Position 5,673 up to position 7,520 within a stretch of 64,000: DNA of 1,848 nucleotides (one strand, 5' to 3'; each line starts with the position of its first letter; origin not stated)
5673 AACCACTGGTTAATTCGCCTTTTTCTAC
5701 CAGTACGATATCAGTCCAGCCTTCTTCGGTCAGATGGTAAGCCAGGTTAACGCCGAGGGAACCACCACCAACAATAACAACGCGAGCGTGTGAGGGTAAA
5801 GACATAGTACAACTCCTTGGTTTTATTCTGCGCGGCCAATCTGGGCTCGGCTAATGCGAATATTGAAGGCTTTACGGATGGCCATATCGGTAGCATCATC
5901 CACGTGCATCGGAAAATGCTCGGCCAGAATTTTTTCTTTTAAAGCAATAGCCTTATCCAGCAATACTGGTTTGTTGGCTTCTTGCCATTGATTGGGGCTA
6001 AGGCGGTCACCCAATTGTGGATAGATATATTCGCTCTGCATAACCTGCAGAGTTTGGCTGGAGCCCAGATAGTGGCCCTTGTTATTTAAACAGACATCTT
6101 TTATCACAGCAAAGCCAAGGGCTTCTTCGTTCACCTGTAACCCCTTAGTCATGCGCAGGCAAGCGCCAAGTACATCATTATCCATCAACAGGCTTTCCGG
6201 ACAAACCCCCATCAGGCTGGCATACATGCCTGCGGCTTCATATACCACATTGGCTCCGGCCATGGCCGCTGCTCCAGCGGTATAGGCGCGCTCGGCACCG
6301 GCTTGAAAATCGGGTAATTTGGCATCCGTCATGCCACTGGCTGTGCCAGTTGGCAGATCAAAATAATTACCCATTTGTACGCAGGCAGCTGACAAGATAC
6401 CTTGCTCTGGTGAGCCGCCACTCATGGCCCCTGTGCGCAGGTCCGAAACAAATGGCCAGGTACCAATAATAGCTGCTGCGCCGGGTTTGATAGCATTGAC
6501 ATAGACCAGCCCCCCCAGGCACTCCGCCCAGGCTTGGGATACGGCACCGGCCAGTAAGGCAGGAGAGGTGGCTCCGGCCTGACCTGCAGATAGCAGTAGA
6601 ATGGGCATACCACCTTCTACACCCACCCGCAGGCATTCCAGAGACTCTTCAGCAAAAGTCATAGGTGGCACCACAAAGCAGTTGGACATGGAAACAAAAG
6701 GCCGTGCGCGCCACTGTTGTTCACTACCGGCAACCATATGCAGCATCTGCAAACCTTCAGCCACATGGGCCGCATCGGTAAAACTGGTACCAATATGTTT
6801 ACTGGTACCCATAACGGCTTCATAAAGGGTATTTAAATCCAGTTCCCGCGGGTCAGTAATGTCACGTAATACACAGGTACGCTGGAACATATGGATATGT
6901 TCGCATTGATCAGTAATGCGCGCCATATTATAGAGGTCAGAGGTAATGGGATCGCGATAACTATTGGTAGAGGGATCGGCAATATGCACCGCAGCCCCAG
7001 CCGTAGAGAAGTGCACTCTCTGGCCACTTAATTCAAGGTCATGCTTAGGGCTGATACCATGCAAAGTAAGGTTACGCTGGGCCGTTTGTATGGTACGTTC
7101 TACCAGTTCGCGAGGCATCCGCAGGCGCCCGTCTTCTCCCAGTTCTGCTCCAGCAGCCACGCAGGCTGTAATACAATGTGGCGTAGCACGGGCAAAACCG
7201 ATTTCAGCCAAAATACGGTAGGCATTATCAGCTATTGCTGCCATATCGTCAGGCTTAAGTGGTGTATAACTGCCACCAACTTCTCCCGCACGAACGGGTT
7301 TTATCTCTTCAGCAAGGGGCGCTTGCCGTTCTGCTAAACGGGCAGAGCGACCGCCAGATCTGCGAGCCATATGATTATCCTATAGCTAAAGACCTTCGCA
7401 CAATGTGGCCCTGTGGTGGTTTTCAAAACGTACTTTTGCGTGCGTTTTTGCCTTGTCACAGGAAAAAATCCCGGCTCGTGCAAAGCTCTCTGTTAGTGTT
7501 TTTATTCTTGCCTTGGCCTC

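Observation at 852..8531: MttB-family methyltransferase operon with two DMGDH/SARDH-type dehydrogenases and no corrinoid partner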

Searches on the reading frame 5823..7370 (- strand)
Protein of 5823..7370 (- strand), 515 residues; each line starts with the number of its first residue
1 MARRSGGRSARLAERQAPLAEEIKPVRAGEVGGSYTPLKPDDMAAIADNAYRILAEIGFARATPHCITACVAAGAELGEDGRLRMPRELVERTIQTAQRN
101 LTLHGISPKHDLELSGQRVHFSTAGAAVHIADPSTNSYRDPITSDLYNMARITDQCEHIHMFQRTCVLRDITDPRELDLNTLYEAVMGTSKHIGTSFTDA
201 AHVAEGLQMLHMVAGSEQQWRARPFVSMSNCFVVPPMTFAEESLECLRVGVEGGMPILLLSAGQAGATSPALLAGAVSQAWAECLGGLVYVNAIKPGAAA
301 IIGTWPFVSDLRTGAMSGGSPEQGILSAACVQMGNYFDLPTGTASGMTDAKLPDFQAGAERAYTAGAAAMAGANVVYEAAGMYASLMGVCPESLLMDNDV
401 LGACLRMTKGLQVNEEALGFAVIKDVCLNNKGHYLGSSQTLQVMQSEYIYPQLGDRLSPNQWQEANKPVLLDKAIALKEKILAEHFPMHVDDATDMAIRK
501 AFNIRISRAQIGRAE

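Call 4: search_protein_families(library=pfam, proteins=[window:5823-7370:-])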
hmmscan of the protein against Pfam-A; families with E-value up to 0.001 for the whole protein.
window:5823-7370:- (515 aa): 1 family
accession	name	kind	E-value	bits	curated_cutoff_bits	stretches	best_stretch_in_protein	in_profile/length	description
PF06253.16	MTTB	-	4.3e-108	361.9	25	1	4-502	1-491/500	Trimethylamine methyltransferase (MTTB)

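Call 16: find_homologous_proteins(query=window:5823-7370:-)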
Query window:5823-7370:- (515 aa): 7837 proteins with E <= 0.001 among 8000 candidates; the best 120 are listed.
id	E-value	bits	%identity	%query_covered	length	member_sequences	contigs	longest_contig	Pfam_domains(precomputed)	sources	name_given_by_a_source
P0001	0.0e+0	1162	100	100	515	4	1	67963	PF06253.17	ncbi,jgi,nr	ncbi:MAG: trimethylamine methyltransferase family protein [Gammaproteobacteria bacterium]|jgi:trimet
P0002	0.0e+0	1034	86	100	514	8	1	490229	PF06253.17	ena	-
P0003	0.0e+0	1025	87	100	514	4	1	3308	PF06253.17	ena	-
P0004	0.0e+0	1024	87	100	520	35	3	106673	PF06253.17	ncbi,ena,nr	ncbi:MAG: methyltransferase [Oceanospirillaceae bacterium]|nr:methyltransferase [Oceanospirillaceae 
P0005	1.5e-297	1005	84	100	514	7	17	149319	PF06253.17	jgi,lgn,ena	-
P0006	4.4e-296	1000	84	100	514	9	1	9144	PF06253.17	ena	-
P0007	1.2e-284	963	81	100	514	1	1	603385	PF06253.17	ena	-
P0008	3.0e-274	928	78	100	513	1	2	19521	PF06253.17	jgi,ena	-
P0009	1.0e-273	927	78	100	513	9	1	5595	PF06253.17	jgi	jgi:trimethylamine--corrinoid protein Co-methyltransferase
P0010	2.0e-272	922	78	100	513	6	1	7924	PF06253.17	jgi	-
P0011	1.1e-269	913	77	100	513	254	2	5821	PF06253.17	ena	-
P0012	4.3e-269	911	80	97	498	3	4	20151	PF06253.17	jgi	jgi:trimethylamine--corrinoid protein Co-methyltransferase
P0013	1.8e-267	906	77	100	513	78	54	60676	PF06253.17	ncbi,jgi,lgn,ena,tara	jgi:trimethylamine--corrinoid protein Co-methyltransferase|tara:strand:- start:1330 stop:2871 length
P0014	2.8e-258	876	74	100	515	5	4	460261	PF06253.17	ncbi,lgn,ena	-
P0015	4.3e-257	872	74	100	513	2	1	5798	PF06253.17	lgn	-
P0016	4.6e-252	855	73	100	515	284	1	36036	PF06253.17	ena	-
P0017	4.8e-250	849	71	100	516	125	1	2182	PF06253.17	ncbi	-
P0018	2.4e-249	846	70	100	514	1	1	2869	PF06253.17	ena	-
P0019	1.9e-248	843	71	100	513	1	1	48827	PF06253.17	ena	-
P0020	9.9e-248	841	71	100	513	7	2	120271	PF06253.17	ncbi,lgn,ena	-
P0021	3.5e-247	839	71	99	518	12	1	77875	PF06253.17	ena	-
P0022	3.3e-246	836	70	100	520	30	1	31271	PF06253.17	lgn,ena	-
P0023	3.9e-246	836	70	99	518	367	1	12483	PF06253.17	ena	-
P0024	4.6e-246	835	69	100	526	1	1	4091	PF06253.17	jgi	-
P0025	9.3e-246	834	70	99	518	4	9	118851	PF06253.17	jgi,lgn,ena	jgi:trimethylamine--corrinoid protein Co-methyltransferase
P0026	1.1e-245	834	69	100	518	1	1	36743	PF06253.17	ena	-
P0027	2.4e-245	833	71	99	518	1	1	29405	PF06253.17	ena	-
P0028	8.6e-245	831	70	99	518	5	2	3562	PF06253.17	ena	-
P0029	1.1e-244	831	69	99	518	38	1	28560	PF06253.17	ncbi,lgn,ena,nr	ncbi:MAG: trimethylamine methyltransferase family protein [Pseudomonadota bacterium]|nr:trimethylami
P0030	1.1e-244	831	70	99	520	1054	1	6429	PF06253.17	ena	-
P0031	1.9e-244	830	69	100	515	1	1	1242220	PF06253.17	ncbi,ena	-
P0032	3.8e-244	829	70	99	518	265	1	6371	PF06253.17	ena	-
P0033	1.2e-243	828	69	100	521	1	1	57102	PF06253.17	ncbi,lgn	-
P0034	1.3e-243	827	69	99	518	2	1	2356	PF06253.17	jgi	jgi:trimethylamine--corrinoid protein Co-methyltransferase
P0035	6.6e-243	825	68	100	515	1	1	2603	PF06253.17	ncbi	-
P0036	1.9e-242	824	68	100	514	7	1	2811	PF06253.17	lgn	-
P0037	2.3e-242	823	69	100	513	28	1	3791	PF06253.17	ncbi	-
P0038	3.3e-242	823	70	100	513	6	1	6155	PF06253.17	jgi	-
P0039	3.9e-242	823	69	98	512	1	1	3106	PF06253.17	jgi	jgi:trimethylamine--corrinoid protein Co-methyltransferase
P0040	5.7e-242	822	69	100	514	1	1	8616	PF06253.17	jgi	jgi:trimethylamine--corrinoid protein Co-methyltransferase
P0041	6.7e-242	822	69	99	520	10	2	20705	PF06253.17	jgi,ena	-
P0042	6.9e-242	822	68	100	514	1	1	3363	PF06253.17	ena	-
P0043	8.4e-242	821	69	99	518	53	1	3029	PF06253.17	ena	-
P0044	1.1e-241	821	69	100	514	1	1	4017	PF06253.17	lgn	-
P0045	2.1e-241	820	68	97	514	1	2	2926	PF06253.17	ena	-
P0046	2.4e-241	820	69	100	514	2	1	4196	PF06253.17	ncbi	-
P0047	2.6e-241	820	69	98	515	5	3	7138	PF06253.17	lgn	-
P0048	2.8e-241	820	68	97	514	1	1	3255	PF06253.17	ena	-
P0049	3.3e-241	819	68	97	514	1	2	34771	PF06253.17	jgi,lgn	jgi:trimethylamine--corrinoid protein Co-methyltransferase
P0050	3.5e-241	819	70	100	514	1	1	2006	PF06253.17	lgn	-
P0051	3.9e-241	819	68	97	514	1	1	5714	PF06253.17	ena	-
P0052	4.4e-241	819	69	99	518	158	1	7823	PF06253.17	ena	-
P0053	5.4e-241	819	68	97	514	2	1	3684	PF06253.17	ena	-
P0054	7.2e-241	818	68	100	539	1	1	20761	PF06253.17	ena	-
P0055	7.9e-241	818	68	97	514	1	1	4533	PF06253.17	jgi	jgi:trimethylamine--corrinoid protein Co-methyltransferase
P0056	8.4e-241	818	68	100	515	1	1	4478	PF06253.17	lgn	-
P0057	8.9e-241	818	68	100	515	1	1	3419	PF06253.17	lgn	-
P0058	1.1e-240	818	68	97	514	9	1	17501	PF06253.17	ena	-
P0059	1.1e-240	818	68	100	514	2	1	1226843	PF06253.17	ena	-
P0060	1.3e-240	817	68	100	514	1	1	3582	PF06253.17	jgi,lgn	jgi:trimethylamine--corrinoid protein Co-methyltransferase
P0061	1.5e-240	817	68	97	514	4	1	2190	PF06253.17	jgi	jgi:trimethylamine--corrinoid protein Co-methyltransferase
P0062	1.6e-240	817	69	100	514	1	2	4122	PF06253.17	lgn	-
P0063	1.7e-240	817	68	100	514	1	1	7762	PF06253.17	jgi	jgi:trimethylamine---corrinoid protein Co-methyltransferase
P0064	2.1e-240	817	68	97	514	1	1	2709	PF06253.17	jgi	jgi:trimethylamine--corrinoid protein Co-methyltransferase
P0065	2.7e-240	816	69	100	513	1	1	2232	PF06253.17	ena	-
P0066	3.0e-240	816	68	100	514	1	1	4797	PF06253.17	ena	-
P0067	3.9e-240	816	68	100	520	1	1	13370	PF06253.17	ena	-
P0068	4.0e-240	816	68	98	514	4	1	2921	PF06253.17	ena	-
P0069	4.1e-240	816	68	100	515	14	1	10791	PF06253.17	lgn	-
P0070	4.4e-240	816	68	100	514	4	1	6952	PF06253.17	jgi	jgi:trimethylamine--corrinoid protein Co-methyltransferase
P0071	5.0e-240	816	70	100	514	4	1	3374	PF06253.17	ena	-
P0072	5.4e-240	815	69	100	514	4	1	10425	PF06253.17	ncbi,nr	ncbi:MAG: trimethylamine methyltransferase family protein [Gammaproteobacteria bacterium]|nr:trimeth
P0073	6.0e-240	815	68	97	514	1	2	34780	PF06253.17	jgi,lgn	jgi:trimethylamine--corrinoid protein Co-methyltransferase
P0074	6.3e-240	815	68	100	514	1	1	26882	PF06253.17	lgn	-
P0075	7.1e-240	815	68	97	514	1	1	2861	PF06253.17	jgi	jgi:trimethylamine--corrinoid protein Co-methyltransferase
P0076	7.9e-240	815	69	100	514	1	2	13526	PF06253.17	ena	-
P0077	1.1e-239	814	68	100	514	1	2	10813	PF06253.17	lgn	-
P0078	1.3e-239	814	68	100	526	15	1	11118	PF06253.17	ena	-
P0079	1.6e-239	814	68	100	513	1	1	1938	PF06253.17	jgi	jgi:trimethylamine--corrinoid protein Co-methyltransferase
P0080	1.7e-239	814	69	100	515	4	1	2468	PF06253.17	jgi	jgi:trimethylamine--corrinoid protein Co-methyltransferase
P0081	1.8e-239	814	68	100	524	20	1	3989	PF06253.17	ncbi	ncbi:MAG: trimethylamine methyltransferase family protein [Xanthomonadales bacterium]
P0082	1.9e-239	814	68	100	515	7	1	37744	PF06253.17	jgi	jgi:trimethylamine--corrinoid protein Co-methyltransferase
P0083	2.0e-239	814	68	100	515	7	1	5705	PF06253.17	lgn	-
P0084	4.0e-239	813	68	100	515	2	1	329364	PF06253.17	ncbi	-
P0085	4.2e-239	813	68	97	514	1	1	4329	PF06253.17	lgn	-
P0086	4.3e-239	813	68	100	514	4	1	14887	PF06253.17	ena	-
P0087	6.7e-239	812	67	100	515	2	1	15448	PF06253.17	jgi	-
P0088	7.6e-239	812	69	100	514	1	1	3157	PF06253.17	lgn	-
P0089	7.9e-239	812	68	100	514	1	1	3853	PF06253.17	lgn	-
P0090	8.1e-239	812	68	100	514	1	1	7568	PF06253.17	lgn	-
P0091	8.4e-239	812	67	100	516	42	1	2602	PF06253.17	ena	-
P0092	1.1e-238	811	68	97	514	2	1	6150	PF06253.17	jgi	jgi:trimethylamine--corrinoid protein Co-methyltransferase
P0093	1.3e-238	811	69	100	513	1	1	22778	PF06253.17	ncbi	-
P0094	1.3e-238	811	67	97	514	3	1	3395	PF06253.17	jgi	-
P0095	1.3e-238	811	69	100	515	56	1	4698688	PF06253.17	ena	-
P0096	1.4e-238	811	68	100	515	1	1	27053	PF06253.17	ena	-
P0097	1.6e-238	811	69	100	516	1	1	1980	PF06253.17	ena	-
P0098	1.7e-238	811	69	100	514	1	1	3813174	PF06253.17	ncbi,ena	-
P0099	2.3e-238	810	69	100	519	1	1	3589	PF06253.17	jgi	jgi:trimethylamine---corrinoid protein Co-methyltransferase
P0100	2.4e-238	810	67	100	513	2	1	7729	PF06253.17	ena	-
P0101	2.7e-238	810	68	100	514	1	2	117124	PF06253.17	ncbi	-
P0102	2.8e-238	810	69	100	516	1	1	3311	PF06253.17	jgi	-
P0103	3.0e-238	810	68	100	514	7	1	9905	PF06253.17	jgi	jgi:trimethylamine--corrinoid protein Co-methyltransferase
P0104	3.1e-238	810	67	100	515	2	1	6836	PF06253.17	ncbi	-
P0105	3.2e-238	810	68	100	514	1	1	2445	PF06253.17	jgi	jgi:trimethylamine--corrinoid protein Co-methyltransferase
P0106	3.6e-238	809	67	100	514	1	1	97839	PF06253.17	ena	-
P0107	3.6e-238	809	69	100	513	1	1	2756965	PF06253.17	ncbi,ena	-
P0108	3.9e-238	809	67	100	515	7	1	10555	PF06253.17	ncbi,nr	ncbi:MAG: trimethylamine methyltransferase family protein [Gammaproteobacteria bacterium]|nr:trimeth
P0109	4.4e-238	809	68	100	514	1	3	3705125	PF06253.17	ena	-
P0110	5.3e-238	809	69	100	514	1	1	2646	PF06253.17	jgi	-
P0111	5.7e-238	809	68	100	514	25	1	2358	PF06253.17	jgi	-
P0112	6.6e-238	809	68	100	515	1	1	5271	PF06253.17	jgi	-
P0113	6.7e-238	809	69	100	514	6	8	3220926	PF06253.17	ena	-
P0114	6.8e-238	809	68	100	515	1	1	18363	PF06253.17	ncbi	-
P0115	6.9e-238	809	68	100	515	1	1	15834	PF06253.17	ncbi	-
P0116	7.6e-238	808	68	98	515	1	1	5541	PF06253.17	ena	-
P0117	7.8e-238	808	68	100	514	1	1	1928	PF06253.17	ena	-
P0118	8.1e-238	808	69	100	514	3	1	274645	PF06253.17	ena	-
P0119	9.4e-238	808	66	100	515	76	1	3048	PF06253.17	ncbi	-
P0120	1.1e-237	808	68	100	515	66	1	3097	PF06253.17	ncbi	-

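Call 17: find_encoding_contigs(protein=P0001, flank=10000, max_places=4)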
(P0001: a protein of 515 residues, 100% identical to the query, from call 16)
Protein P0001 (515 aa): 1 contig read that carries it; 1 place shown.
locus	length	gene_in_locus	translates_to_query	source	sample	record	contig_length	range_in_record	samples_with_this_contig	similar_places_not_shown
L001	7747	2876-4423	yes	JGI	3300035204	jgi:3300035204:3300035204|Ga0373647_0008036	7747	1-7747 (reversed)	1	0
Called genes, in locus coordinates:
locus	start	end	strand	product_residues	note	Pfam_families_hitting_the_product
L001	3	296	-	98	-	?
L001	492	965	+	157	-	PF13404:HTH_AsnC-type, PF13412:HTH_24, PF01047:MarR (weak), PF01037:AsnC_trans_reg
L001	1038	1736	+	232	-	PF03352:Adenine_glyco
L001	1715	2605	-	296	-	PF00126:HTH_1, PF03466:LysR_substrate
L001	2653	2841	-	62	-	-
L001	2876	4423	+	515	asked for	PF06253:MTTB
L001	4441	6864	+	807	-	PF01266:DAO, PF13738:Pyr_redox_3 (faint), PF16350:FAO_M, PF01571:GCV_T, PF08669:GCV_T_C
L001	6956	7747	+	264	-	?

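Call 18: find_encoding_contigs(protein=P0002, flank=10000, max_places=3)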
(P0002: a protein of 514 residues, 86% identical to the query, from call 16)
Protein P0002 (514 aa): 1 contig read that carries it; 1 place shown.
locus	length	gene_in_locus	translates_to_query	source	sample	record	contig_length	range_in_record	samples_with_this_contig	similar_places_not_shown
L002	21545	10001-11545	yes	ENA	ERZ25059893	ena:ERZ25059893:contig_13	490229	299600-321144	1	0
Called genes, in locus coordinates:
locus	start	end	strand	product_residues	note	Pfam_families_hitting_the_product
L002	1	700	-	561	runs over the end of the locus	PF01257:2Fe-2S_thioredx, PF01512:Complex1_51K, PF10589:NADH_4Fe-4S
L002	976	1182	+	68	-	-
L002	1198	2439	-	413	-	PF00478:IMPDH, PF01070:FMN_dh (weak)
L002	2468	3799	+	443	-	PF04851:ResIII, PF00270:DEAD, PF00271:Helicase_C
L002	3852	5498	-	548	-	PF00682:HMGL-like, PF22615:IPMS_D2, PF08502:LeuA_dimer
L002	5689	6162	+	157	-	PF13404:HTH_AsnC-type, PF13412:HTH_24, PF01047:MarR (weak), PF13545:HTH_Crp_2 (weak), PF01037:AsnC_trans_reg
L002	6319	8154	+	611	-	PF02028:BCCT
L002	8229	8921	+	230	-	PF03352:Adenine_glyco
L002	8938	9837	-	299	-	PF00126:HTH_1, PF03466:LysR_substrate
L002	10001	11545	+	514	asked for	PF06253:MTTB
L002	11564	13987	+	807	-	PF01266:DAO, PF13738:Pyr_redox_3 (faint), PF16350:FAO_M, PF01571:GCV_T, PF08669:GCV_T_C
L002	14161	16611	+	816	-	PF00890:FAD_binding_2 (weak), PF01266:DAO, PF13450:NAD_binding_8 (weak), PF13738:Pyr_redox_3 (faint), PF16350:FAO_M, PF01571:GCV_T, PF08669:GCV_T_C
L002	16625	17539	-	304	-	PF00126:HTH_1, PF03466:LysR_substrate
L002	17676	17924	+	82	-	PF20189:DUF6552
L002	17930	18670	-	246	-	PF03740:PdxJ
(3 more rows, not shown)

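Call 19: find_related_loci(query=window:5823-7370:-, collection=genome_contigs, flank=10000)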
Query window:5823-7370:- (515 aa) in genome_contigs; peptide patterns used: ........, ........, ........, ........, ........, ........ (x = any residue, [..] = any of these).
240 stretches matched a pattern; 87 encode a relative of the query (tblastn E <= 1e-3); the best 80 are kept; 80 distinct loci.
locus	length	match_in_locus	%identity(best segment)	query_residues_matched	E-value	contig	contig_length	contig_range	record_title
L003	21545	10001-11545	88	1-515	0e+0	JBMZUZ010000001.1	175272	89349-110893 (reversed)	MAG: Pseudomonadales bacterium isolate ME_XS_2302_6_bin_3 ME_XS_2302_6_bin_3_0, whole genome shotgun sequence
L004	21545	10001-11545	87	1-515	0e+0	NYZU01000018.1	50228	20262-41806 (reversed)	MAG: Oceanospirillaceae bacterium isolate ARS48 15076, whole genome shotgun sequence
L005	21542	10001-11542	86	1-514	0e+0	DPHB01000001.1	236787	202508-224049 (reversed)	MAG TPA_asm: Oceanospirillaceae bacterium isolate UBA8686 contig_4617, whole genome shotgun sequence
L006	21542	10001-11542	87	1-514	0e+0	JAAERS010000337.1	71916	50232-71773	MAG: Gammaproteobacteria bacterium isolate Nau_11 NauG_CONTIG2720243, whole genome shotgun sequence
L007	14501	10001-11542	86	1-514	0e+0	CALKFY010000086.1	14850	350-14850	MAG: uncultured Pseudomonadales bacterium isolate S4_Bin_Bin_50_1 genome assembly, contig: c_000000217547, whole genome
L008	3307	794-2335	85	1-514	0e+0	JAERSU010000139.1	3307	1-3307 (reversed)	MAG: Oceanospirillaceae bacterium isolate BH14 c_000000005763, whole genome shotgun sequence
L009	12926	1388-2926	77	1-513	0e+0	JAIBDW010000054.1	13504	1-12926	MAG: Oceanospirillaceae bacterium isolate bin.60 k141_4437473_length_13504_cov_17.5369, whole genome shotgun sequence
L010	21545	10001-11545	78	1-515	0e+0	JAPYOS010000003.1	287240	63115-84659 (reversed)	MAG: Oceanospirillaceae bacterium isolate MOW.metabat2.102_sub MOW_7_length_287240_cov_834.766182, whole genome shotgun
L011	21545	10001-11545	78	1-515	0e+0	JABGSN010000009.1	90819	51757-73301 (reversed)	MAG: Oceanospirillaceae bacterium isolate SI034_bin108 k141_1998546, whole genome shotgun sequence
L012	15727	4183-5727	78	1-515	0e+0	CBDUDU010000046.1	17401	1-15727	MAG TPA_asm: uncultured Oceanospirillaceae bacterium isolate SRR5469068_binner123_Refined_24 genome assembly, contig: ER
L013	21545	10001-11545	77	1-515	0e+0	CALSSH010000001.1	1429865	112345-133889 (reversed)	MAG: uncultured Pseudomonadales bacterium isolate V_MB144 genome assembly, contig: contig_11545_V_MB144, whole genome sh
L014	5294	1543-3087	77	1-515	0e+0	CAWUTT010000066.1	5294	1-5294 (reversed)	MAG: uncultured Pseudomonadales bacterium isolate HER19_SIP_2000_bin_52_1 genome assembly, contig: HER19_SP_1000_bin_52-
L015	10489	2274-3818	87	1-515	0e+0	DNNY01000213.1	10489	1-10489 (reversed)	MAG TPA_asm: Oceanospirillaceae bacterium isolate UBA8291 contig_10401, whole genome shotgun sequence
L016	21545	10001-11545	73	1-515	0e+0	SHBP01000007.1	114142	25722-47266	MAG: SAR92 clade bacterium isolate MED-G170 SAR92-MED-G170-C7, whole genome shotgun sequence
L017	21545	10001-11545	73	1-515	0e+0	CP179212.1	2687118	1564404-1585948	Porticoccaceae bacterium nBUS_09 chromosome, complete genome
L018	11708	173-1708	70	3-513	0e+0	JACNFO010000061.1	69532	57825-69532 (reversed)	MAG: Candidatus Pseudothioglobus aerophilus NIOZ-UU_NODE_336_length_69532_cov_36.5391, whole genome shotgun sequence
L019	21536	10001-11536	70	3-513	0e+0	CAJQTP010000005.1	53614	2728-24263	MAG: uncultured SUP05 cluster bacterium isolate RIS_SAG_63 genome assembly, contig: c_000000004179, whole genome shotgun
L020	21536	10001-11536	69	3-513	0e+0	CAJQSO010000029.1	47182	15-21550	MAG: uncultured SUP05 cluster bacterium isolate RIS_SAG_37 genome assembly, contig: c_000000002939, whole genome shotgun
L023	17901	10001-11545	67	1-515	0e+0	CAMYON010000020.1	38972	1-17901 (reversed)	MAG: uncultured Gammaproteobacteria bacterium isolate FCS_Gamma_011 genome assembly, contig: scaffold_199, whole genome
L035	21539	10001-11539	67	1-513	0e+0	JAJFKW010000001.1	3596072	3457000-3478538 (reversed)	MAG: Woeseia sp. isolate OFTM247 OFTM247_0, whole genome shotgun sequence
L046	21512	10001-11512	66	1-504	0e+0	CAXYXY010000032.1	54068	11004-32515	MAG: uncultured Thiothrix sp. isolate ERR13598997_binner123_Refined_34 genome assembly, contig: ERZ24875810.85, whole ge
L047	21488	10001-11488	67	18-513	0e+0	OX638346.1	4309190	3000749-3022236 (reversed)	MAG: uncultured Pseudomonadales bacterium isolate d827bc71-510b-42c7-8643-a16607f70ddf genome assembly, chromosome: 1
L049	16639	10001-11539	67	1-513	0e+0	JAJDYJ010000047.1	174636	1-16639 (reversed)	MAG: Pseudomonadales bacterium isolate jk18x34bins.22 k141_522468, whole genome shotgun sequence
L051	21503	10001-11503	67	13-513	0e+0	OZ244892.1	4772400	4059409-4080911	MAG: Candidatus Azophilus sp. isolate 263c0093-2142-458b-a091-56a547675bf7 genome assembly, chromosome: 1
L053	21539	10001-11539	66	1-513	0e+0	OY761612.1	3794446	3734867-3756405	MAG: Pseudomonadales bacterium isolate 8826704f-68a6-4665-bbd8-dc2ebed91d17 genome assembly, chromosome: 1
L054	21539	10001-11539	66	1-513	0e+0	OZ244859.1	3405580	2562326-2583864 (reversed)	MAG: uncultured Pseudohongiella sp. isolate 5bec032b-8051-42f8-897f-893db5672dee genome assembly, chromosome: 1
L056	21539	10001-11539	67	1-513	0e+0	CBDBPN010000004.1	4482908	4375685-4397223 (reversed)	MAG: Pseudomonadales bacterium isolate 2ce4bf40-c7db-479d-8486-3b8447665951 genome assembly, contig: contig_4, whole gen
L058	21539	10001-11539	66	1-513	0e+0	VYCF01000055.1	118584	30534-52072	MAG: Gammaproteobacteria bacterium isolate SB0675_bin_1 NODE_68_length_118584_cov_30.942250, whole genome shotgun sequen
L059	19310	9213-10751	66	1-513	0e+0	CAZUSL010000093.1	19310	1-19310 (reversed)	MAG TPA_asm: uncultured Pseudohongiella sp. isolate SRP338948_co1_61 genome assembly, contig: k141_45461, whole genome s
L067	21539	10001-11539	66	1-513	0e+0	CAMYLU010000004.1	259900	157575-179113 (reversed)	MAG: uncultured Gammaproteobacteria bacterium isolate FCS_Gamma_010 genome assembly, contig: scaffold_5, whole genome sh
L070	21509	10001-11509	51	4-505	4e-164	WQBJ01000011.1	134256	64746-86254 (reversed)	Ruegeria atlantica strain HKCCD9103 NODE_11, whole genome shotgun sequence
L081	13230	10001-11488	67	18-513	0e+0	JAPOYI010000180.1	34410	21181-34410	MAG: Gammaproteobacteria bacterium isolate COS4_bin_29 NODE_1191_length_34410_cov_19.126, whole genome shotgun sequence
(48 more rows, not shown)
